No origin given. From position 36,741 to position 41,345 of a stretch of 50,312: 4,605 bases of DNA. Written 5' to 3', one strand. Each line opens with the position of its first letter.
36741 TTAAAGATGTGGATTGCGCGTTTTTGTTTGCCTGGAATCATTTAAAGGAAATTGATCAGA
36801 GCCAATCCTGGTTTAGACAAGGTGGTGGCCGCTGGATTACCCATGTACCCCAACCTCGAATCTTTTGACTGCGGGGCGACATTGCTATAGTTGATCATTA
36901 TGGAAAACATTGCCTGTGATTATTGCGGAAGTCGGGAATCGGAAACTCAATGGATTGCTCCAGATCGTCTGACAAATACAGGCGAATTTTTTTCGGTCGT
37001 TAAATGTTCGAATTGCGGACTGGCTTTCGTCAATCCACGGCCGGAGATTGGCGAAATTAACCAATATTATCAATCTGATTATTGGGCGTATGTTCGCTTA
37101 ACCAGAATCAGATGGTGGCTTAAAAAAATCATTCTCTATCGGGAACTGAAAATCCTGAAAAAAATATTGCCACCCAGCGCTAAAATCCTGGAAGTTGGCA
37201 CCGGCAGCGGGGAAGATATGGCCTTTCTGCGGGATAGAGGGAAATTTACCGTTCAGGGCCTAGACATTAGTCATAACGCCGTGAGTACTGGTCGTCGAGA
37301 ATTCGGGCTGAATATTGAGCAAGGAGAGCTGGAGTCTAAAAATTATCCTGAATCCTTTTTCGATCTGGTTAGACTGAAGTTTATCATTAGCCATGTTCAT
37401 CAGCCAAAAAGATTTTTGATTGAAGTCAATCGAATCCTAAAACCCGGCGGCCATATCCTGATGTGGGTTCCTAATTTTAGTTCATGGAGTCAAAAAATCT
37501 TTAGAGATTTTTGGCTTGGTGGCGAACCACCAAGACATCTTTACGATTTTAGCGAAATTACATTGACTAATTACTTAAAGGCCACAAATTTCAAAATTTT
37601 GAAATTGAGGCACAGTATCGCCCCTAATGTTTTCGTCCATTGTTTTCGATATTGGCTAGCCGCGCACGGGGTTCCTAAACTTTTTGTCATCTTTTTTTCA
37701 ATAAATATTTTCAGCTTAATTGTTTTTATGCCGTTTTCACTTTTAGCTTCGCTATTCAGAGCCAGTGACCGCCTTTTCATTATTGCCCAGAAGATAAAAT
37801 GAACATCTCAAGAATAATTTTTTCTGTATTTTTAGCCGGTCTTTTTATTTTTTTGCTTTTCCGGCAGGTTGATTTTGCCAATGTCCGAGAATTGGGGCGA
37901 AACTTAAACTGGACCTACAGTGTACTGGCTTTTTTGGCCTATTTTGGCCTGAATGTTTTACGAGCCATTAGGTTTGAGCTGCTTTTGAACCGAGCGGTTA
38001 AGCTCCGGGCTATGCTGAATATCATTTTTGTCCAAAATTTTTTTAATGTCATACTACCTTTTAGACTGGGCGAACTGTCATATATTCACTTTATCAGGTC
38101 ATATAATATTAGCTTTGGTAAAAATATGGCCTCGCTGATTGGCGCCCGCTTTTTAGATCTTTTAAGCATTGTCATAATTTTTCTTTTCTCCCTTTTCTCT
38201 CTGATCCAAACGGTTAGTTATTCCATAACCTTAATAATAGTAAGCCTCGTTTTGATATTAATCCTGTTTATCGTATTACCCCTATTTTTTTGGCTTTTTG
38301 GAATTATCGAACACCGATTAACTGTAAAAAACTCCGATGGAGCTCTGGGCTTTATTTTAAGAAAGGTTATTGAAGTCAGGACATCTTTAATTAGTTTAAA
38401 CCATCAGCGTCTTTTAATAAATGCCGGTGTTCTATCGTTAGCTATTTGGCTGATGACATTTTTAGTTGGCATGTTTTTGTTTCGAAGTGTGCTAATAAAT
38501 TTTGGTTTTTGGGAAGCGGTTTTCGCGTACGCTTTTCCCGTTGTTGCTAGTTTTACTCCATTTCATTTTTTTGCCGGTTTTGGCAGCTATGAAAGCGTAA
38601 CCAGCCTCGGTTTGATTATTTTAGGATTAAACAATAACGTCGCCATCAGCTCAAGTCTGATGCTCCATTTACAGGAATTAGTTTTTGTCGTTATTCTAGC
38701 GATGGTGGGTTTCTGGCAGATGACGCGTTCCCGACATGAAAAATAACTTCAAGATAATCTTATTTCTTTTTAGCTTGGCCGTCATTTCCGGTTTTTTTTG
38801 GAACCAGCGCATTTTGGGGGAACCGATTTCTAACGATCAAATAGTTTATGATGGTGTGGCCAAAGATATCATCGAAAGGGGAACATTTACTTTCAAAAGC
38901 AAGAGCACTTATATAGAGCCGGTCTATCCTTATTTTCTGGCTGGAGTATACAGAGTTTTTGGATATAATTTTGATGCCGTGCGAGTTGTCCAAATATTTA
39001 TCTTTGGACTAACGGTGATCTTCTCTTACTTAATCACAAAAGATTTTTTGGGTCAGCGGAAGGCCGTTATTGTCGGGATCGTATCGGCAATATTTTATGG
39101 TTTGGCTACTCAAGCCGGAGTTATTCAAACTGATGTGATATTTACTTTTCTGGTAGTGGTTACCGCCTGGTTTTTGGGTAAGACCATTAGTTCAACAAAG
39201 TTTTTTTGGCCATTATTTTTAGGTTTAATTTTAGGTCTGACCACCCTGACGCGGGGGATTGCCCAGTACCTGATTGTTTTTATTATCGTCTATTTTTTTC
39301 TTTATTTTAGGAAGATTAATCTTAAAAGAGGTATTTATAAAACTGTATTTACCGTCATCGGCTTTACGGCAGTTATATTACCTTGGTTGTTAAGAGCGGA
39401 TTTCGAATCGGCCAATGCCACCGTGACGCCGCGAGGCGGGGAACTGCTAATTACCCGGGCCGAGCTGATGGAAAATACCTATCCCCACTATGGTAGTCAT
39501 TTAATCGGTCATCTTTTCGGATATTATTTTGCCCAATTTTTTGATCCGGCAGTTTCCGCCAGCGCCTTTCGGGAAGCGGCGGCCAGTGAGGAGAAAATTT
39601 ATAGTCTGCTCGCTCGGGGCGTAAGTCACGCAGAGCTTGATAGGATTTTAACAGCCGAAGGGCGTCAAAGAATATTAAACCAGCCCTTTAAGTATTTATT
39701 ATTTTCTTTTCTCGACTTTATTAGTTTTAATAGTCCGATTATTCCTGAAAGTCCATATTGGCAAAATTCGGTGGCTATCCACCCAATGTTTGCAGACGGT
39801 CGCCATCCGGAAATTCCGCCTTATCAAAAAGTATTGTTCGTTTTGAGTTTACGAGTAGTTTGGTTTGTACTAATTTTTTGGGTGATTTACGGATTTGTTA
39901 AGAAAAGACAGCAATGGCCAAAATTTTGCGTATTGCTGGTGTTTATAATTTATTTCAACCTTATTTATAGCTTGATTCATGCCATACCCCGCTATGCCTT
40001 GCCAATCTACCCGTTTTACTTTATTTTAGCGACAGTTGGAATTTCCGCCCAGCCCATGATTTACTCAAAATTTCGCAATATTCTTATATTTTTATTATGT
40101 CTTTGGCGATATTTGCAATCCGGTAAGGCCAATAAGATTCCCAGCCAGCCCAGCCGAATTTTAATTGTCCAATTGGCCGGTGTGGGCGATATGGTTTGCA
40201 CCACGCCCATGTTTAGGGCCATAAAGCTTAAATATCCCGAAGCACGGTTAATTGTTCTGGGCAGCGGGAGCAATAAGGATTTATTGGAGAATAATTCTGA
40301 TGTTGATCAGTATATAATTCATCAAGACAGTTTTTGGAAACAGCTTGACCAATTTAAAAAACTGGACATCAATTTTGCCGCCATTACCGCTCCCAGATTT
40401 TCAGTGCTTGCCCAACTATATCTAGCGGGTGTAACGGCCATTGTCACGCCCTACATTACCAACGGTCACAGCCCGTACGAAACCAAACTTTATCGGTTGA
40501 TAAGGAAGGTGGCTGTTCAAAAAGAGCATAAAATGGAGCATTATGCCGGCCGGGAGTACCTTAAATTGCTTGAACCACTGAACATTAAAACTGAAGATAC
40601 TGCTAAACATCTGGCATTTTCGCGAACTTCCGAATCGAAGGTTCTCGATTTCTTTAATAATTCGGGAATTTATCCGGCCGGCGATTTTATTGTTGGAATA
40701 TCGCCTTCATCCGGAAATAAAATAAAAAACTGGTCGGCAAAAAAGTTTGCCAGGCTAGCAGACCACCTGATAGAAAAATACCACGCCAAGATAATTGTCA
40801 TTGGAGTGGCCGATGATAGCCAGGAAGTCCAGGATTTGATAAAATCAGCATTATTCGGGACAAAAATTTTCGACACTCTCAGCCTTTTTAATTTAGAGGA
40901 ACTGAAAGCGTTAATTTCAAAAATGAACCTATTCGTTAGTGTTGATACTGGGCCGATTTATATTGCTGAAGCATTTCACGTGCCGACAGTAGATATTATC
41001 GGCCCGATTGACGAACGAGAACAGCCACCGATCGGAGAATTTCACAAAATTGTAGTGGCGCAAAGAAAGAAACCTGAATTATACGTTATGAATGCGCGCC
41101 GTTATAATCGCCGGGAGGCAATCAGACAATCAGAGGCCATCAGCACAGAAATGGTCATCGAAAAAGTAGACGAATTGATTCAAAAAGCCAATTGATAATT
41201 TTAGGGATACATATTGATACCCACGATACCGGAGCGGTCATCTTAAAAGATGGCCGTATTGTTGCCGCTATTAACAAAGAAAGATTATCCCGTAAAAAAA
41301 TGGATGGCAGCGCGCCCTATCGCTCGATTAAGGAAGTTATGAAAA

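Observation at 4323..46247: Locus logic points to extracytoplasmic, polyprenyl-monophosphate-sugar-driven glycosylation rather than a Wzx/Wzy or ABC polysaccharide pathway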

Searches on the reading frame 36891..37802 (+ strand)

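Call 6: search_protein_families(library=pfam, proteins=[window:36891-37802:+], max_evalue=0.01)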
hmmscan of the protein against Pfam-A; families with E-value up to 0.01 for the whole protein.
window:36891-37802:+ (303 aa): 10 families
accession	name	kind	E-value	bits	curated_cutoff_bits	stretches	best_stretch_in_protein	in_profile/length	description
PF13489.12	Methyltransf_23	-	2.6e-18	66.7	27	1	91-238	18-163/164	Methyltransferase domain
PF08241.18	Methyltransf_11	-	9.8e-16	58.6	21.2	1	100-190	1-94/95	Methyltransferase domain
PF13649.12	Methyltransf_25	-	3.2e-13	50.6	27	1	99-187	1-97/97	Methyltransferase domain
PF07021.18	MetW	-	1.2e-12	48.3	21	1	86-202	4-118/193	Methionine biosynthesis protein MetW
PF13847.12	Methyltransf_31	-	5.4e-10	39.6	27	1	97-195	5-113/145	Methyltransferase domain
PF08242.18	Methyltransf_12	-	2.4e-09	38.2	30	1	100-189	1-98/98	Methyltransferase domain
PF01209.24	Ubie_methyltran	-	4.3e-05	23.4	20.1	1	95-191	47-151/233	ubiE/COQ5 methyltransferase family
PF20922.3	Anamorsin_N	-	0.0011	19.1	27.1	1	146-191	41-87/163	Anamorsin, N-terminal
PF05724.17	TPMT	-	0.0039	17.3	26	1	93-140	35-81/218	Thiopurine S-methyltransferase (TPMT)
PF03141.22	Methyltransf_29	-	0.0056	15.8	23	0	151-191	176-217/506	Putative S-adenosyl-L-methionine-dependent methyltransferase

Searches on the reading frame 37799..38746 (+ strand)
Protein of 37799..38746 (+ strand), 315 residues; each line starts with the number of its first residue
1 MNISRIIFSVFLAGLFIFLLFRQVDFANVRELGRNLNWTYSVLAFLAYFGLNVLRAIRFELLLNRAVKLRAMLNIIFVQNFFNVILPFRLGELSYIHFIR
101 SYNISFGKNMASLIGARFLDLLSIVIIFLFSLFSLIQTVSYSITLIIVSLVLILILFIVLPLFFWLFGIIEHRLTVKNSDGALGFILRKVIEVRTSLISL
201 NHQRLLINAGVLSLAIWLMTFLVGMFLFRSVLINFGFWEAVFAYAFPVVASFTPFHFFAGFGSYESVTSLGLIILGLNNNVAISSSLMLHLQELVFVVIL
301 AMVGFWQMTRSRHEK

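Call 6: search_protein_families(library=pfam, proteins=[window:37799-38746:+], max_evalue=0.01)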
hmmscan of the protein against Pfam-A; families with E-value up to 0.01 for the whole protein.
window:37799-38746:+ (315 aa): 1 family
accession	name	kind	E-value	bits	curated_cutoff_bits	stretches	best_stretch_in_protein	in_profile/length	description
PF03706.18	LPG_synthase_TM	-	2.4e-31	109.8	33.4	1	6-300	1-301/302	Lysylphosphatidylglycerol synthase TM region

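Call 10: search_protein_families(library=ncbifam, proteins=[window:37799-38746:+], max_evalue=0.01)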
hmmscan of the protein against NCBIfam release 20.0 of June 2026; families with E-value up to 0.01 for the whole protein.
window:37799-38746:+ (315 aa): 1 family
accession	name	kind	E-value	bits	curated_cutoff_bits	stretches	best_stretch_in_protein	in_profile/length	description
TIGR00374.1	TIGR00374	subfamily_domain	2e-09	37.3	43.2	1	15-303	6-308/323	flippase-like domain-containing protein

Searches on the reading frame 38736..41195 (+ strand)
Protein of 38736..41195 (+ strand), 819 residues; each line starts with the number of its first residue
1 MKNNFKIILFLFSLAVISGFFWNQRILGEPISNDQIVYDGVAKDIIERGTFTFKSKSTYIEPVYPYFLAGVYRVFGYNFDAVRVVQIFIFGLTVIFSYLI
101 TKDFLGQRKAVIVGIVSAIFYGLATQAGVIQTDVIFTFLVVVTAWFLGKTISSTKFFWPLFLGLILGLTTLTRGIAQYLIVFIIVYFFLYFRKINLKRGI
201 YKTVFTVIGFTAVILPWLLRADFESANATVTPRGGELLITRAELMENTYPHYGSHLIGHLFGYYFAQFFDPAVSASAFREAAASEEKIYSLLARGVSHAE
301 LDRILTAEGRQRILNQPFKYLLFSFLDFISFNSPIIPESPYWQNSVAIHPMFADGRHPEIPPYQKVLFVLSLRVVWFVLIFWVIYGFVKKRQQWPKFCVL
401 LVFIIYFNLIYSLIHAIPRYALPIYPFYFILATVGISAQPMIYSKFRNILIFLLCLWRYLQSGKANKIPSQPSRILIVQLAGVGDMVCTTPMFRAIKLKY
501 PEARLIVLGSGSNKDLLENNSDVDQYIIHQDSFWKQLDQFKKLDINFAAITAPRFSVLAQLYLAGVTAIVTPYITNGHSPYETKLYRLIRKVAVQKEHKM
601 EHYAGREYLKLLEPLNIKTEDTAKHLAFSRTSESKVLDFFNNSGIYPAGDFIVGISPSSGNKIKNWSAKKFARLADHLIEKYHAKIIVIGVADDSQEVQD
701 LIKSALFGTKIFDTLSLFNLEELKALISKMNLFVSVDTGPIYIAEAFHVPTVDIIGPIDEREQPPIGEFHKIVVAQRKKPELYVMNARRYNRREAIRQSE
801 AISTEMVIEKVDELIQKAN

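Call 6: search_protein_families(library=pfam, proteins=[window:38736-41195:+], max_evalue=0.01)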
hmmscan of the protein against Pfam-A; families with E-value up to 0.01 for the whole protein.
window:38736-41195:+ (819 aa): 2 families
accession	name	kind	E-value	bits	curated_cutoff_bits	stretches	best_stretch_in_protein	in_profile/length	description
PF01075.23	Glyco_transf_9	-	1.1e-20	74.4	22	1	600-780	61-235/247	Glycosyltransferase family 9 (heptosyltransferase)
PF13231.12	PMT_2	-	1.9e-13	51.4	26.1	1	62-217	4-160/160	Dolichyl-phosphate-mannose-protein mannosyltransferase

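Call 9: find_encoding_contigs(protein=window:38736-41195:+, flank=10000, max_places=6)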
Protein window:38736-41195:+ (819 aa): 3 contigs read that carry it; 1 place shown.
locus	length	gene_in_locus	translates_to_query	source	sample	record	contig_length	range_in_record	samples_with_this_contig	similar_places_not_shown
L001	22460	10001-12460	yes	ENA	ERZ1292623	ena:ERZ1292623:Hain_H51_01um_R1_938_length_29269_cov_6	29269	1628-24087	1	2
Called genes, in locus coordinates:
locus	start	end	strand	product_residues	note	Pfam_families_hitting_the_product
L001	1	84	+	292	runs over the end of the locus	PF00535:Glycos_transf_2, PF10111:Glyco_tranf_2_2 (weak)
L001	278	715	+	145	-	PF00908:dTDP_sugar_isom, PF14667:Polysacc_synt_C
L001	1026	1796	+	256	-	PF00551:Formyl_trans_N, PF18216:N_formyltrans_C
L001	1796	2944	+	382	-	PF00155:Aminotran_1_2, PF00266:Aminotran_5 (faint), PF01041:DegT_DnrJ_EryC1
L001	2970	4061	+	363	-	PF13692:Glyco_trans_1_4, PF00534:Glycos_transf_1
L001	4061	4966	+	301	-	PF07021:MetW, PF13489:Methyltransf_23, PF13847:Methyltransf_31 (weak), PF08241:Methyltransf_11, PF08242:Methyltransf_12, PF13649:Methyltransf_25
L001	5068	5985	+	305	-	PF01073:3Beta_HSD, PF01370:Epimerase, PF16363:GDP_Man_Dehyd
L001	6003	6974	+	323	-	PF01073:3Beta_HSD, PF01370:Epimerase, PF02719:Polysacc_synt_2, PF04321:RmlD_sub_bind, PF16363:GDP_Man_Dehyd, PF07993:NAD_binding_4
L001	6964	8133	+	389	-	PF08421:Methyltransf_13 (weak), PF13489:Methyltransf_23, PF08241:Methyltransf_11 (weak), PF08484:Methyltransf_14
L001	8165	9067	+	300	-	PF13489:Methyltransf_23, PF07021:MetW, PF13847:Methyltransf_31, PF08241:Methyltransf_11, PF08242:Methyltransf_12, PF13649:Methyltransf_25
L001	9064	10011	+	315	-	PF03706:LPG_synthase_TM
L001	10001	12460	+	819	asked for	PF13231:PMT_2, PF01075:Glyco_transf_9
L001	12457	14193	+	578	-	PF02543:Carbam_trans_N, PF22521:HypF_C_2 (weak), PF00814:TsaD (weak), PF16861:Carbam_trans_C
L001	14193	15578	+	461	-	PF04464:Glyphos_transf (faint)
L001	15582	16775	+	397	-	PF13489:Methyltransf_23, PF13847:Methyltransf_31, PF08241:Methyltransf_11, PF08242:Methyltransf_12 (weak), PF13649:Methyltransf_25 (faint)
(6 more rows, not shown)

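Call 10: search_protein_families(library=ncbifam, proteins=[window:38736-41195:+], max_evalue=0.01)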
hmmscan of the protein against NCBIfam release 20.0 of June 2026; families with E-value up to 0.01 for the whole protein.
window:38736-41195:+ (819 aa): 6 families
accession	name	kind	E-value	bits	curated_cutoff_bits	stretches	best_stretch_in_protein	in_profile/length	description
TIGR02201.1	heptsyl_trn_III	equivalog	2.7e-24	85.9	170.2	1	474-815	1-343/344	putative lipopolysaccharide heptosyltransferase III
TIGR02195.1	heptsyl_trn_II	equivalog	1.2e-20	74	134.6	1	474-815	1-338/339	lipopolysaccharide heptosyltransferase II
NF007742.0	PRK10422.1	equivalog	1.4e-20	73.4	467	1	471-817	4-345/352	lipopolysaccharide core heptosyltransferase RfaQ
TIGR02193.1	heptsyl_trn_I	equivalog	5.5e-15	55.4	185.3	1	659-799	189-304/320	lipopolysaccharide heptosyltransferase I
NF008162.0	PRK10916.1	equivalog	2.3e-11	43.5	569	1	652-773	182-305/348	ADP-heptose--LPS heptosyltransferase RfaF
NF008204.0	PRK10964.1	equivalog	0.0017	17.5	437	1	661-763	189-287/322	lipopolysaccharide heptosyltransferase RfaC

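Call 14: search_solved_structures(query=window:38736-41195:+, max_evalue=1)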
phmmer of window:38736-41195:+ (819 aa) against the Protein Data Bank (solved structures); distinct sequences matched with E-value up to 1: 2.
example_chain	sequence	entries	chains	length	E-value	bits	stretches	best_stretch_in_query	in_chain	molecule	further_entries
3tov_A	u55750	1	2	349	5.1e-16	61.1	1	472-814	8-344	Glycosyl transferase family 9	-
1psw_A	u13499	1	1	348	2.2e-06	29.2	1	474-772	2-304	ADP-HEPTOSE LPS HEPTOSYLTRANSFERASE II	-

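Call 62: find_homologous_proteins(query=window:38736-41195:+, max_evalue=0.001)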
Query window:38736-41195:+ (819 aa): 44 proteins with E <= 0.001 among 8000 candidates.
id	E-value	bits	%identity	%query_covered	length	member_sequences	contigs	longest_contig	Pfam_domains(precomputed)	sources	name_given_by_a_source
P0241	0.0e+0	1445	100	78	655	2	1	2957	PF01075.24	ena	-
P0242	0.0e+0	1140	61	99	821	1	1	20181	PF02366.25,PF01075.24,PF13231.13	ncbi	-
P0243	1.8e-229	782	45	100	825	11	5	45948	PF01075.24,PF13231.13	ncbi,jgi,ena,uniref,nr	ncbi:MAG: Glycosyl transferase, family 9 [Candidatus Azambacteria bacterium GW2011_GWB1_42_17]|unire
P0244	7.1e-131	456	50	53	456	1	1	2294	PF02366.25,PF13231.13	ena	-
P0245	4.7e-130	453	48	53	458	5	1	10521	PF13231.13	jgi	-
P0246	1.9e-128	448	49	55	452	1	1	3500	PF13231.13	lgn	-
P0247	9.8e-128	446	48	54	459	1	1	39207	PF02366.25,PF13231.13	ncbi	-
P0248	1.2e-127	445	48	51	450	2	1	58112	PF02366.25,PF13231.13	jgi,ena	-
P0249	6.1e-126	440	48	53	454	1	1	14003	PF02366.25,PF13231.13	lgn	-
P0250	4.3e-125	437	46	53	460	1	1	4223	PF13231.13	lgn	-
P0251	2.5e-123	431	47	53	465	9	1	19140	PF02366.25,PF13231.13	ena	-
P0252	3.1e-123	431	45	53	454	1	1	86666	PF02366.25,PF13231.13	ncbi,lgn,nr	ncbi:glycosyltransferase family 39 protein [Candidatus Wolfebacteria bacterium]|nr:glycosyltransfera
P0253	8.4e-122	426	45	53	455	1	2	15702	PF02366.25,PF13231.13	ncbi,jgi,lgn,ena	-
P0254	2.9e-121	424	48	53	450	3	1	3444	PF02366.25,PF13231.13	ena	-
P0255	1.1e-120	422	45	54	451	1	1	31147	PF13231.13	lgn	-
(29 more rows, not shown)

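Call 81: find_encoding_contigs(protein=P0243, flank=8000, max_places=2)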
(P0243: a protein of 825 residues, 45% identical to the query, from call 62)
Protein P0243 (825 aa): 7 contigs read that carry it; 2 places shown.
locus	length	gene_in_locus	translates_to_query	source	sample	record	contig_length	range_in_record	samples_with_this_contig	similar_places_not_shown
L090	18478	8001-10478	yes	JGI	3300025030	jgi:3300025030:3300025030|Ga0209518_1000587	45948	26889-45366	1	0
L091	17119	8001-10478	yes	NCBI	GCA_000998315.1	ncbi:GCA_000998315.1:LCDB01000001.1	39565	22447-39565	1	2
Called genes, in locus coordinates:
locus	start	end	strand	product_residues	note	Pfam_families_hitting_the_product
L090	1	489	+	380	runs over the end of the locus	PF00534:Glycos_transf_1, PF13692:Glyco_trans_1_4, PF13524:Glyco_trans_1_2 (weak)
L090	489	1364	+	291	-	PF01370:Epimerase, PF04321:RmlD_sub_bind, PF16363:GDP_Man_Dehyd, PF02719:Polysacc_synt_2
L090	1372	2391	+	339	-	PF01073:3Beta_HSD, PF01370:Epimerase, PF02719:Polysacc_synt_2, PF04321:RmlD_sub_bind, PF07993:NAD_binding_4, PF08659:KR (weak), PF16363:GDP_Man_Dehyd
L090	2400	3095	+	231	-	PF00535:Glycos_transf_2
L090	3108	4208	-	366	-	PF04321:RmlD_sub_bind, PF01073:3Beta_HSD (weak), PF01370:Epimerase, PF02719:Polysacc_synt_2, PF16363:GDP_Man_Dehyd, PF07993:NAD_binding_4 (weak)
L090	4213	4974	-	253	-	PF00483:NTP_transferase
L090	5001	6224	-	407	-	PF01041:DegT_DnrJ_EryC1, PF00155:Aminotran_1_2, PF01053:Cys_Met_Meta_PP (weak), PF01212:Beta_elim_lyase (faint)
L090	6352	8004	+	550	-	-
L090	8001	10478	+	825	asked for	PF13231:PMT_2, PF01075:Glyco_transf_9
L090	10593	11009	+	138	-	PF01371:Trp_repressor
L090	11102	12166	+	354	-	PF13477:Glyco_trans_4_2 (weak), PF13439:Glyco_transf_4, PF13579:Glyco_trans_4_4 (weak), PF20706:GT4-conflict, PF00534:Glycos_transf_1, PF13692:Glyco_trans_1_4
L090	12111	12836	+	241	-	PF01209:Ubie_methyltran, PF13489:Methyltransf_23, PF13847:Methyltransf_31, PF08241:Methyltransf_11, PF08242:Methyltransf_12, PF13649:Methyltransf_25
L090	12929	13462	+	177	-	PF00293:NUDIX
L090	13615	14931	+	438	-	PF01467:CTP_transf_like, PF13714:PEP_mutase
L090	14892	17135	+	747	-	PF02776:TPP_enzyme_N, PF02775:TPP_enzyme_C, PF00465:Fe-ADH, PF13685:Fe-ADH_2, PF25137:ADH_Fe_C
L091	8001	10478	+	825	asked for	PF13231:PMT_2, PF01075:Glyco_transf_9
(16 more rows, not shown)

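Call 82: find_encoding_contigs(protein=P0242, flank=8000, max_places=2)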
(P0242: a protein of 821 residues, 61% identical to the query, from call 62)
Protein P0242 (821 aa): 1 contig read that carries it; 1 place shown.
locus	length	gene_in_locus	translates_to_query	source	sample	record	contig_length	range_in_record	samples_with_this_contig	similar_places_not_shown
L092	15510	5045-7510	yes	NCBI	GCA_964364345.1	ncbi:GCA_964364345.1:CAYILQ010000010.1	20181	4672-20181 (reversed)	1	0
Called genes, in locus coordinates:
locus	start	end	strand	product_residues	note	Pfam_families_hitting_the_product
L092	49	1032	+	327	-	PF04321:RmlD_sub_bind, PF01073:3Beta_HSD, PF01370:Epimerase, PF02719:Polysacc_synt_2, PF07993:NAD_binding_4, PF16363:GDP_Man_Dehyd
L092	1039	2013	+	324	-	PF01073:3Beta_HSD, PF01370:Epimerase, PF02719:Polysacc_synt_2, PF04321:RmlD_sub_bind, PF16363:GDP_Man_Dehyd, PF07993:NAD_binding_4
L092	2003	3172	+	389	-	PF08421:Methyltransf_13 (faint), PF13489:Methyltransf_23, PF08484:Methyltransf_14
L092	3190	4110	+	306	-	PF13489:Methyltransf_23, PF07021:MetW, PF13847:Methyltransf_31, PF08241:Methyltransf_11, PF08242:Methyltransf_12, PF13649:Methyltransf_25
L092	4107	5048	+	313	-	PF03706:LPG_synthase_TM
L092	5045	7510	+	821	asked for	PF02366:PMT, PF13231:PMT_2, PF01075:Glyco_transf_9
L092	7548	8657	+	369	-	PF01041:DegT_DnrJ_EryC1, PF01053:Cys_Met_Meta_PP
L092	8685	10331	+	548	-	PF02543:Carbam_trans_N, PF22521:HypF_C_2 (faint), PF02543:Carbam_trans_N, PF16861:Carbam_trans_C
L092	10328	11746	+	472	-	PF04464:Glyphos_transf (weak)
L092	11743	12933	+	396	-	PF13489:Methyltransf_23, PF08241:Methyltransf_11 (weak), PF08242:Methyltransf_12 (faint)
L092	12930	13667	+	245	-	-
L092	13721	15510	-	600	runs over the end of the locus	PF02310:B12-binding (weak), PF04055:Radical_SAM (weak)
